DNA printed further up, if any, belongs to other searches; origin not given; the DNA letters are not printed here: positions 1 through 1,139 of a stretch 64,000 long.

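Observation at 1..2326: SIR2-like gene translationally overlapping a symporter gene and followed by an off-window partner: candidate NAD+-depleting defence module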

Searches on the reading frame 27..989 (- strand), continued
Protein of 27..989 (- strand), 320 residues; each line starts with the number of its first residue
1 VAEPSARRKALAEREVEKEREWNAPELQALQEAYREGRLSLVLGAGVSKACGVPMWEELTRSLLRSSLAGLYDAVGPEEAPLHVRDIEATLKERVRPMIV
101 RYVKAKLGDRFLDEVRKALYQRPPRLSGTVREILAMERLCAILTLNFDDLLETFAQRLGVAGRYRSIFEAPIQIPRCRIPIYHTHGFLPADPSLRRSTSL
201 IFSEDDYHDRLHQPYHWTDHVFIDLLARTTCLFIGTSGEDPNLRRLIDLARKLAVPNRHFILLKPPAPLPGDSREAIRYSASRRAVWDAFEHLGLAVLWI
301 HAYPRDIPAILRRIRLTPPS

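Call 12: find_encoding_contigs(protein=P0021, flank=8000, max_places=3)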
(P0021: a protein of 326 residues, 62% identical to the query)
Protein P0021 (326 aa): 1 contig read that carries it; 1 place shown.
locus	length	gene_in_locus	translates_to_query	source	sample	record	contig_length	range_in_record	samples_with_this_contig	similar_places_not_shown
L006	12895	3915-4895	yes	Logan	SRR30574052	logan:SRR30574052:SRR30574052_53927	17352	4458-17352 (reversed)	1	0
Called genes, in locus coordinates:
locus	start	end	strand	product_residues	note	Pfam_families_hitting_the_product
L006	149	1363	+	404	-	-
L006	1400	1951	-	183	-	PF14559:TPR_19 (faint), PF13428:TPR_14 (faint)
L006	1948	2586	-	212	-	PF11845:Tll0287-like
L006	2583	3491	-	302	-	PF00350:Dynamin_N (faint), PF01926:MMR_HSR1, PF02421:FeoB_N, PF04548:AIG1 (weak), PF07650:KH_2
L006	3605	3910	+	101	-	-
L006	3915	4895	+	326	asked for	PF13289:SIR2_2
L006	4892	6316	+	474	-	PF07690:MFS_1, PF00854:PTR2 (weak)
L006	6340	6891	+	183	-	PF00132:Hexapep (faint), PF25084:LbH_EIF2B (weak), PF25087:GMPPB_C (faint)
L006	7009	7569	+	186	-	PF04542:Sigma70_r2, PF08281:Sigma70_r4_2, PF04545:Sigma70_r4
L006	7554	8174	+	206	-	-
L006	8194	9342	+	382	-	PF14685:PDZ_Tricorn (faint), PF00595:PDZ, PF13180:PDZ_2, PF17820:PDZ_6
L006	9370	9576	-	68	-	PF07311:Dodecin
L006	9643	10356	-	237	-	PF03740:PdxJ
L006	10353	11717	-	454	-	PF02878:PGM_PMM_I, PF02879:PGM_PMM_II, PF02880:PGM_PMM_III, PF00408:PGM_PMM_IV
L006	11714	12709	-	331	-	PF07949:YbbR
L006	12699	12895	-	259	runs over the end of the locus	PF19293:CdaA_N (weak), PF02457:DAC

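Call 14: find_related_loci(query=A1, collection=genome_contigs, flank=6000)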
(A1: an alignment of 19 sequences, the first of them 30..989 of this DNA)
Query A1 (320 aa) in genome_contigs; peptide patterns used: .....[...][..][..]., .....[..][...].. (x = any residue, [..] = any of these).
70 stretches matched a pattern; 16 encode a relative of the query (tblastn E <= 1e-3); 16 distinct loci.
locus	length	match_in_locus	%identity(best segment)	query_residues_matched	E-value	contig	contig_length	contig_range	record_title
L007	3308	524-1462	97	8-320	0e+0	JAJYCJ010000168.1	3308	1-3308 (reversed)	MAG: Acidobacteria bacterium isolate BP9.bin43 NODE_70125_length_3308_cov_5.343288, whole genome shotgun sequence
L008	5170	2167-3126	95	1-320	0e+0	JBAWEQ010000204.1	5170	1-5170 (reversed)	MAG: Acidobacteriota bacterium isolate MFD02204_ilm_asm_bin14 k127_54586, whole genome shotgun sequence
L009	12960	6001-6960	94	1-320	0e+0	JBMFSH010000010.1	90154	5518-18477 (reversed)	MAG: Acidobacteriota bacterium isolate KM4345-20 NODE_10_length_90154_cov_10.654240, whole genome shotgun sequence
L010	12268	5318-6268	66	2-318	3e-139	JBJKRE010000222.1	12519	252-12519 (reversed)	MAG: Acidobacteriota bacterium isolate Bin_51 S1Ck127_799472_flag_1_multi_7.0000_len_12519, whole genome shotgun sequenc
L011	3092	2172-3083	71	11-314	4e-144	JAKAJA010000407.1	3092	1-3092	MAG: Acidobacteria bacterium isolate WY3.bin59 NODE_75022_length_3092_cov_1.471501, whole genome shotgun sequence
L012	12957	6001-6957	66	2-320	1e-138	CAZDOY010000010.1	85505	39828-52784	MAG TPA_asm: uncultured Thermoanaerobaculia bacterium isolate binchicken_co151_514 genome assembly, contig: NODE_271_len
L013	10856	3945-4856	73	11-314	2e-137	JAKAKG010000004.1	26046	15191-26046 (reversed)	MAG: Acidobacteria bacterium isolate WY4.bin4 NODE_2202_length_26046_cov_5.620703, whole genome shotgun sequence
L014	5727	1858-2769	73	11-314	5e-138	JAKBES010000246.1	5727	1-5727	MAG: Acidobacteria bacterium isolate BP8.bin17 NODE_27442_length_5727_cov_2.080714, whole genome shotgun sequence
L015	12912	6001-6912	73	11-314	5e-137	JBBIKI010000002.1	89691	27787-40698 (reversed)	MAG: Acidobacteriota bacterium isolate STS170223_bin_182 NODE_168_length_89691_cov_10.634868, whole genome shotgun seque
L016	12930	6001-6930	66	6-315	9e-133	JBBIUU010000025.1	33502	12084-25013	MAG: Acidobacteriota bacterium isolate FAS170219_bin_60 NODE_289_length_33502_cov_14.389153, whole genome shotgun sequen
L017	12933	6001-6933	66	5-314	7e-130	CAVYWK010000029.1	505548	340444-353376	MAG: uncultured Acidobacteriota bacterium isolate MFD01299.bin.2.92 genome assembly, contig: contig_64422, whole genome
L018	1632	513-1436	65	11-318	2e-127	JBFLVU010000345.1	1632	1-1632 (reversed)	MAG: Acidobacteriota bacterium isolate MAG014 MAG014_345, whole genome shotgun sequence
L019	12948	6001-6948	63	5-320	8e-117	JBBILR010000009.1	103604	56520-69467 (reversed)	MAG: Acidobacteriota bacterium isolate STF170223_bin_213 NODE_243_length_103604_cov_15.890912, whole genome shotgun sequ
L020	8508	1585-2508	65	11-318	1e-116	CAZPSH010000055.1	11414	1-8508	MAG TPA_asm: uncultured Thermoanaerobaculia bacterium isolate binchicken_co220_43 genome assembly, contig: NODE_3725_len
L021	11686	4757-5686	62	11-320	8e-111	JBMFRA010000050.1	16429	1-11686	MAG: Acidobacteriota bacterium isolate KM4344-29 NODE_1297_length_16429_cov_8.548308, whole genome shotgun sequence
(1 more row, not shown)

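Call 16: search_protein_families(library=ncbifam, proteins=[L001:2537-3961:+, L001:4375-4926:+, L006:3605-3910:+], max_evalue=0.01)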
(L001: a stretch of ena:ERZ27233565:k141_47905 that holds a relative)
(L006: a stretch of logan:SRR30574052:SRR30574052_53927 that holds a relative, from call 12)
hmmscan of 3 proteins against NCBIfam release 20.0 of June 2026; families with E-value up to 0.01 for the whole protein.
L001:2537-3961:+ (474 aa): 8 families
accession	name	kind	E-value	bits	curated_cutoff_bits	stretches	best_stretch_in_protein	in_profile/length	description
TIGR00924.1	yjdL_sub1_fam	subfamily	4.8e-24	85.2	130.2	1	16-473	12-472/475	oligopeptide:H+ symporter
TIGR00880.1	2_A_01_02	superfamily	1.2e-09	38.4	131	1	65-191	13-138/141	multidrug resistance protein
TIGR00926.1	2A1704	subfamily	1.2e-08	33.8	821.6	1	20-189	9-193/671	oligopeptide:H+ symporter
NF008650.1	PRK11646.1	equivalog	3.6e-07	29.5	469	2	22-151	18-147/400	multidrug efflux MFS transporter MdtH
NF012006.0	PRK15462.1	subfamily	6.9e-06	25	623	1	17-231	12-228/493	dipeptide permease DtpD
NF007472.0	PRK10054.1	equivalog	3.2e-05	23.1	582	1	17-228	10-216/395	efflux MFS transporter YdeE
TIGR00893.1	2A0114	subfamily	0.00021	20.4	395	1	13-188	214-396/399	D-galactonate transporter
NF003024.0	PRK03893.1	subfamily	0.0069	15.2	604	0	14-409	21-390/497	sialate:H+ symport family MFS transporter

L001:4375-4926:+ (183 aa): 24 families
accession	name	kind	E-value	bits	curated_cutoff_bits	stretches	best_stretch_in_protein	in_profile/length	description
NF050158.1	CarbAnhydGPos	equivalog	1.5e-50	171.2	250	1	3-169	3-168/172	gamma carbonic anhydrase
TIGR02287.1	PaaY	equivalog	9.4e-35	120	319.6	1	9-165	8-163/192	phenylacetic acid degradation protein PaaY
NF010150.1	PRK13627.1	equivalog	1e-28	100.4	305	1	10-167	11-167/196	carnitine operon protein CaiE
NF040597.1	carb_anhyd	equivalog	3e-13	49.8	380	1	8-66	59-118/248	carbonic anhydrase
TIGR03570.1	NeuD_NnaD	subfamily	8.9e-13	48.3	160.8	1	51-139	114-202/202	NeuD/PglB/VioB family sugar acetyltransferase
NF053794.1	beta_CO2some_M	equivalog_domain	4.2e-08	32.8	550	1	9-132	19-157/320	beta-carboxysome scaffolding protein CcmM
NF002060.0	PRK00892.1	subfamily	6.2e-07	28.8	207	1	8-65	100-166/345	UDP-3-O-(3-hydroxymyristoyl)glucosamine N-acyltransferase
NF003657.0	PRK05289.1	equivalog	1.2e-05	24.6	226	1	8-136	14-147/264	acyl-ACP--UDP-N-acetylglucosamine O-acyltransferase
TIGR01172.1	cysE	equivalog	1.5e-05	25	210.65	0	7-40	111-144/162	serine O-acetyltransferase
TIGR03532.1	DapD_Ac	equivalog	4.3e-05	23.3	231.75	1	18-150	89-220/231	2,3,4,5-tetrahydropyridine-2,6-dicarboxylate N-acetyltransferase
NF041874.1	EPS_EpsC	equivalog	5.8e-05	22.9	150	0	7-45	111-149/168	serine O-acetyltransferase EpsC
NF007240.0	PRK09677.1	equivalog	6e-05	22.6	243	1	94-144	136-184/192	putative lipopolysaccharide biosynthesis O-acetyl transferase WbbJ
TIGR01853.1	lipid_A_lpxD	equivalog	0.00011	21.3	242.5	0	7-62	90-142/325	UDP-3-O-(3-hydroxymyristoyl)glucosamine N-acyltransferase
NF010935.0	PRK14355.1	equivalog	0.00021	20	718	1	17-117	257-349/459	bifunctional UDP-N-acetylglucosamine diphosphorylase/glucosamine-1-phosphate N-acetyltransferase GlmU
TIGR03991.1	alt_bact_glmU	hypoth_equivalog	0.00034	20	225.3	0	12-47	204-239/394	UDP-N-acetylglucosamine diphosphorylase/glucosamine-1-phosphate N-acetyltransferase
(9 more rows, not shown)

L006:3605-3910:+ (101 aa): 0 families

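Call 17: search_protein_families(library=pfam, proteins=[L001:2537-3961:+, L001:4375-4926:+, L006:3605-3910:+], max_evalue=0.01)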
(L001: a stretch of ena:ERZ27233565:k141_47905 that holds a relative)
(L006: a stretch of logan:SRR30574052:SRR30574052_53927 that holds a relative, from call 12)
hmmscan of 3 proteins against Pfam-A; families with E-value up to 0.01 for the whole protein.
L001:2537-3961:+ (474 aa): 2 families
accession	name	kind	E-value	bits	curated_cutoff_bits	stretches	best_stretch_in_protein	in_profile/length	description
PF07690.21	MFS_1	-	1.5e-27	96.9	33.4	2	24-397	6-313/347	Major Facilitator Superfamily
PF00854.27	PTR2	-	6.8e-11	42.1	27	2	103-185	32-116/392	POT family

L001:4375-4926:+ (183 aa): 3 families
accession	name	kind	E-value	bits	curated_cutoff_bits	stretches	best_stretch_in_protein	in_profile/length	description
PF00132.30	Hexapep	-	2.8e-13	49.4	27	2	10-44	2-36/36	Bacterial transferase hexapeptide (six repeats)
PF25084.1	LbH_EIF2B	-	9.8e-05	22.8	54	1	15-118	9-102/105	EIF2B subunit epsilon LbH domain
PF25247.1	LbH_GLGC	-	0.0031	17.9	27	0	78-118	16-55/135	GLGC left-handed parallel beta-helix domain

L006:3605-3910:+ (101 aa): 0 families

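Call 18: search_solved_structures(query=A1, max_evalue=0.01, show_alignments=2)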
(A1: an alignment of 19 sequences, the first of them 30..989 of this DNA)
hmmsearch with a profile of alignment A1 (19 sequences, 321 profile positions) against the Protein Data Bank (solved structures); distinct sequences matched with E-value up to 0.01: 18.
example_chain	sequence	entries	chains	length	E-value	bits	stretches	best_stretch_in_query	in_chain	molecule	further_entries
6lhx_A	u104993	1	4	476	1.4e-08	37.4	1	128-317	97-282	ThsA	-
8wkt_A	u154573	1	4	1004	5.9e-08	35.3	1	116-286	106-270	SIR2-like domain-containing protein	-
8k98_C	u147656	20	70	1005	5.9e-08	35.3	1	116-286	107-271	a protein | SIR2-like domain-containing protein | SIR2 family protein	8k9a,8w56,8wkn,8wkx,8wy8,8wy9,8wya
8bto_A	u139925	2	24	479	1.5e-07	33.9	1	128-317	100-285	NAD(+) hydrolase ThsA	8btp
8zsf_D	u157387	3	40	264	4.4e-07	32.4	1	25-59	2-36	Sir2 family NAD-dependent protein deacetylase | KomC, SIR2 domain protein, NADase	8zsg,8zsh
7uxt_B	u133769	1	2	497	4.4e-07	32.4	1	130-312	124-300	USG protein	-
8wks_A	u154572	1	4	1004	4.7e-07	32.3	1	117-286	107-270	SIR2-like domain-containing protein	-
8wyb_A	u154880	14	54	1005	4.7e-07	32.3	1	117-286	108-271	SIR2-like domain-containing protein | DSR2 H171A | DSR2(H171A)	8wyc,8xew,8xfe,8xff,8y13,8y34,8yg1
8wc0_A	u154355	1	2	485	7.5e-07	31.7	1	128-313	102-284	NAD(+) hydrolase ThsA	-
8wfn_A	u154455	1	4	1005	4.2e-06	29.2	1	117-286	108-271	SIR2-like domain-containing protein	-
9xvc_H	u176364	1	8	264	4.8e-06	29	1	25-59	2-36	KomC(H146N), a SIR2-domain NADase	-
8zsi_E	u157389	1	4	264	6.2e-06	28.7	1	25-59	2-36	Sir2 family NAD-dependent protein deacetylase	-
9r3e_B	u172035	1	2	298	0.00047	22.5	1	33-213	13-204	Protein FAM118B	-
9v0g_E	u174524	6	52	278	0.00064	22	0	126-244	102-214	NAD-dependent protein deacetylase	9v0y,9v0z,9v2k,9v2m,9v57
9r0p_B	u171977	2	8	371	0.00082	21.7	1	33-212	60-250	Protein FAM118B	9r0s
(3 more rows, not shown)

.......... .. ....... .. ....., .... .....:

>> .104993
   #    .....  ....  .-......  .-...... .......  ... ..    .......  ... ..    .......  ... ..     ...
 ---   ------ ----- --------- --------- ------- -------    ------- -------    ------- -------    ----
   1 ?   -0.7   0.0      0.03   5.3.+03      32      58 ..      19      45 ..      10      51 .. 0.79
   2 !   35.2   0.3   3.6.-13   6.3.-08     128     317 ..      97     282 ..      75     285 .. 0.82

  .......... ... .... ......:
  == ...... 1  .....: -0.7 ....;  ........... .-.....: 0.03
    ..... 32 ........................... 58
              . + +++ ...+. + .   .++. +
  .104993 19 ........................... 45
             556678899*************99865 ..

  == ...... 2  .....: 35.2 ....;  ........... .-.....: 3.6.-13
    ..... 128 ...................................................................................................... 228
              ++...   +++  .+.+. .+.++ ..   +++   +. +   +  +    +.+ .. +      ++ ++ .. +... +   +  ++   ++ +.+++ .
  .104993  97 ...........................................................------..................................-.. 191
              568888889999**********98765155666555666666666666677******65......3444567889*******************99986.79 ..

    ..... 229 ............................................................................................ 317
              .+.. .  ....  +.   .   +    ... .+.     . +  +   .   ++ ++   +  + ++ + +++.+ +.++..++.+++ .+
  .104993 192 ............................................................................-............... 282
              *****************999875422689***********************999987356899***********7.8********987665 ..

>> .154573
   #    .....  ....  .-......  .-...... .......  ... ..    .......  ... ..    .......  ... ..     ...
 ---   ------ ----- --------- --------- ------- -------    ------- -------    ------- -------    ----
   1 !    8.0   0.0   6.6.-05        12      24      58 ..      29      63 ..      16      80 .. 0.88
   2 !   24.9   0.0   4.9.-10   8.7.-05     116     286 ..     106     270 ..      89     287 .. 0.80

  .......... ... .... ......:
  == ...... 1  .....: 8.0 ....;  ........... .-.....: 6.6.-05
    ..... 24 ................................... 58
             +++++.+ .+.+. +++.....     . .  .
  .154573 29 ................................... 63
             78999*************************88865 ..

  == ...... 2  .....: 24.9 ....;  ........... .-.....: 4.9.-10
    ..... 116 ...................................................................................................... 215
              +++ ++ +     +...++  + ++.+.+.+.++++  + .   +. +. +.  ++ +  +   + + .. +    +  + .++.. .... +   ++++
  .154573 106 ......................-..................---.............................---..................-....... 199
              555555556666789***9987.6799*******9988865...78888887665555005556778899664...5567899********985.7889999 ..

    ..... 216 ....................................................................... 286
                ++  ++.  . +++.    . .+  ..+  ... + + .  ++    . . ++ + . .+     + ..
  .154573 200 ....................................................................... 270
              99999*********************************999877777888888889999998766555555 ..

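Call 24: find_homologous_proteins(query=L001:2537-3958:+, max_evalue=1e-20)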
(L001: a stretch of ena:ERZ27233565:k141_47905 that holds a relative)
Query L001:2537-3958:+ (474 aa): 96 proteins with E <= 1e-20 among 8000 candidates.
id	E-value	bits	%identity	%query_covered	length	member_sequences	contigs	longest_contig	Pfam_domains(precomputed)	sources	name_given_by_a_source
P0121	1.6e-296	1002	96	100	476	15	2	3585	PF00854.28,PF07690.22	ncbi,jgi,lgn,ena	jgi:dipeptide/tripeptide permease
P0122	1.2e-233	795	78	100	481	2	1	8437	PF00854.28,PF07690.22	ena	-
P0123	4.0e-225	767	76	100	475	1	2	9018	PF00854.28,PF07690.22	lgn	-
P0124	1.4e-224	765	76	100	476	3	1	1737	PF00854.28,PF07690.22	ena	-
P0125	6.9e-223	759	76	98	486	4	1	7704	PF00854.28,PF07690.22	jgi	jgi:proton-dependent oligopeptide transporter, POT family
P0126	1.1e-219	749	75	100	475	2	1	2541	PF00854.28,PF07690.22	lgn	-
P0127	1.7e-219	748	74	100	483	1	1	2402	PF00854.28,PF07690.22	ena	-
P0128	5.3e-219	747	75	100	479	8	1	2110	PF00854.28,PF07690.22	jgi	jgi:dipeptide/tripeptide permease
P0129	2.9e-218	744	74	100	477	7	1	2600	PF00854.28,PF07690.22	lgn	-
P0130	3.3e-218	744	73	100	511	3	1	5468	PF00854.28,PF07690.22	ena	-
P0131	3.5e-216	737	73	100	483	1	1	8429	PF00854.28,PF07690.22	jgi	-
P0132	3.5e-216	737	75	98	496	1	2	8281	PF00854.28,PF07690.22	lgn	-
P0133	4.4e-216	737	73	100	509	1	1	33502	PF00854.28,PF07690.22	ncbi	-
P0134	6.9e-216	736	72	100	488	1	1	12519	PF00854.28,PF07690.22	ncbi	-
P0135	3.7e-215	734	72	99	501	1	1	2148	PF00854.28,PF07690.22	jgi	-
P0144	9.5e-197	673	68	99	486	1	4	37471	PF00854.28,PF07690.22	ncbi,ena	-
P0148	3.1e-195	668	67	100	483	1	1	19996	PF00854.28,PF06609.19,PF07690.22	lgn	-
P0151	5.6e-193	661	68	98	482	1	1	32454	PF00854.28,PF07690.22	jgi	-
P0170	3.7e-132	460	47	97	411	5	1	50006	PF00854.28,PF07690.22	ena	-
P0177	2.3e-126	441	45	98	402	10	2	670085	PF00854.28,PF06609.19,PF07690.22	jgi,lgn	jgi:POT family proton-dependent oligopeptide transporter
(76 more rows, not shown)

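Call 25: find_encoding_contigs(protein=P0177, flank=6000, max_places=2)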
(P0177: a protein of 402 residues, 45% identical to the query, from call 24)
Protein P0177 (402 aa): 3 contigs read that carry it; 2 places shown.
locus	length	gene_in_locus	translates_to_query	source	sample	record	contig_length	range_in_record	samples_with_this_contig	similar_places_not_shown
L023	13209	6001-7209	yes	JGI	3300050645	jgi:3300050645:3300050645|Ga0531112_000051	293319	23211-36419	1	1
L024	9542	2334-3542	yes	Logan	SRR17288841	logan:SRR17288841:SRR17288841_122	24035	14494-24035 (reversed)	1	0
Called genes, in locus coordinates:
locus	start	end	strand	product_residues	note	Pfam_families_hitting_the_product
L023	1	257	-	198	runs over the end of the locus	-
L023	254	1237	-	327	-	PF01368:DHH, PF02272:DHHA1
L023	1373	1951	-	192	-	PF02525:Flavodoxin_2, PF03358:FMN_red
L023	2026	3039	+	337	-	PF01966:HD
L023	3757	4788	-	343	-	PF00248:Aldo_ket_red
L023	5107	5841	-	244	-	PF00378:ECH_1, PF16113:ECH_2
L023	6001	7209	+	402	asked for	PF06609:TRI12 (weak), PF07690:MFS_1, PF00854:PTR2 (weak), PF07690:MFS_1 (weak)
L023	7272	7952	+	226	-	PF00160:Pro_isomerase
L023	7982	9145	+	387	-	PF13433:Peripla_BP_5, PF13458:Peripla_BP_6, PF01094:ANF_receptor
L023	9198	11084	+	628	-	PF01966:HD (faint), PF01590:GAF, PF13185:GAF_2 (faint), PF13487:HD_5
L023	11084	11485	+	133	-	PF01894:YjbQ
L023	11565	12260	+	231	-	PF04468:PSP1, PF28472:PSP1_3rd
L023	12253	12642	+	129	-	PF17209:Hfq, PF21979:Hfq_1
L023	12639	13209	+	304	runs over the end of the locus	PF04166:PdxA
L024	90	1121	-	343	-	PF00248:Aldo_ket_red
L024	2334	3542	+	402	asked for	PF06609:TRI12 (weak), PF07690:MFS_1, PF00854:PTR2 (weak), PF07690:MFS_1 (weak)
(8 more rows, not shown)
